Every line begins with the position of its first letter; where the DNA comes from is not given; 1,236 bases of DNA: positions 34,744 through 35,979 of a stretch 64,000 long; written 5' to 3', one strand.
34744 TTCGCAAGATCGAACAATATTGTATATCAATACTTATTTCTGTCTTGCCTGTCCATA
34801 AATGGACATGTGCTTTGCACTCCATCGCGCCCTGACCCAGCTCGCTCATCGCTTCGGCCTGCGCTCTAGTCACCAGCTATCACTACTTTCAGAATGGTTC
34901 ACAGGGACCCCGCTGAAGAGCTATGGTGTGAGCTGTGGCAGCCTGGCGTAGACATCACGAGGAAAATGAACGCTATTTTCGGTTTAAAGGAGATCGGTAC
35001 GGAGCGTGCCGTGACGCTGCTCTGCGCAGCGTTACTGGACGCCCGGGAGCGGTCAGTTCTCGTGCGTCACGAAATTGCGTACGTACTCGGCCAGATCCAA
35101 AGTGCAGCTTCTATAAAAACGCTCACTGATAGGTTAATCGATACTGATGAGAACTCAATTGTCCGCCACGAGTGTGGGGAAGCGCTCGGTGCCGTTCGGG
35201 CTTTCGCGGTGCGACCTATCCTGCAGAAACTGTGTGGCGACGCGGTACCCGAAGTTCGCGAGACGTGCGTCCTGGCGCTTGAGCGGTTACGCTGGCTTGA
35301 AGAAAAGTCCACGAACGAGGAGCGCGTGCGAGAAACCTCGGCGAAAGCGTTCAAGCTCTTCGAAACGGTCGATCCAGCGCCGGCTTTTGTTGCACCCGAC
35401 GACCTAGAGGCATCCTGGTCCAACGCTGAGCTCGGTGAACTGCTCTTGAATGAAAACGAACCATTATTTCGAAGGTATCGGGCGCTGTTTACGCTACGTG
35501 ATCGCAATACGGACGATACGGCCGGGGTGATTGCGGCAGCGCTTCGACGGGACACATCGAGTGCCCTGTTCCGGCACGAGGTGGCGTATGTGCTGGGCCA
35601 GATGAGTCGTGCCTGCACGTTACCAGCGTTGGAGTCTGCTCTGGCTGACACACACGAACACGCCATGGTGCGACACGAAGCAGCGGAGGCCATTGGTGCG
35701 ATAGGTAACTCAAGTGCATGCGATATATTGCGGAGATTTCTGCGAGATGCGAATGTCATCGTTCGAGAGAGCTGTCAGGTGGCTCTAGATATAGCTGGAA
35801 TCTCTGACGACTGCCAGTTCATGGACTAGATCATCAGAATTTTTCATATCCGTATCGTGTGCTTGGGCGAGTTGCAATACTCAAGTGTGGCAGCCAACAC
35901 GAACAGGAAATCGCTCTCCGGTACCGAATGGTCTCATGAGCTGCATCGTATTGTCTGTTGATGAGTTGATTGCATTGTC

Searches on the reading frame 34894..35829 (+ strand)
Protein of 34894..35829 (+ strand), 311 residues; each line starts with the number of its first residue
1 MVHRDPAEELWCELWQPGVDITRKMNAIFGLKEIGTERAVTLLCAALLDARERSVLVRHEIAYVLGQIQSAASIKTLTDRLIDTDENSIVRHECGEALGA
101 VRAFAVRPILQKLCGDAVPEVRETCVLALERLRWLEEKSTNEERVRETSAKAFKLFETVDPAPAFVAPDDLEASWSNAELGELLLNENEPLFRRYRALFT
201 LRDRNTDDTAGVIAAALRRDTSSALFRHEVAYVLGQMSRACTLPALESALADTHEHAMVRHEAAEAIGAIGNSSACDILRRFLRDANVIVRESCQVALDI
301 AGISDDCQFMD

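Call 71: search_protein_families(library=pfam, proteins=[window:34894-35829:+], max_evalue=0.0001)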
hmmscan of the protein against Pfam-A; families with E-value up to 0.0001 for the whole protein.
window:34894-35829:+ (311 aa): 4 families
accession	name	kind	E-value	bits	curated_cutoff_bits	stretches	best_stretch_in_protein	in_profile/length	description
PF13646.12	HEAT_2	-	6.6e-28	97.3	27.7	3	215-298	6-87/88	HEAT repeats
PF03130.22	HEAT_PBS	-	6.2e-20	69.9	20.9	0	259-285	1-27/27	PBS lyase HEAT-like repeat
PF02985.28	HEAT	-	3.1e-10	39.7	23.5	0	107-132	2-27/31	HEAT repeat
PF13513.12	HEAT_EZ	-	1.5e-05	25.8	27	0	93-132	17-55/55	HEAT-like repeat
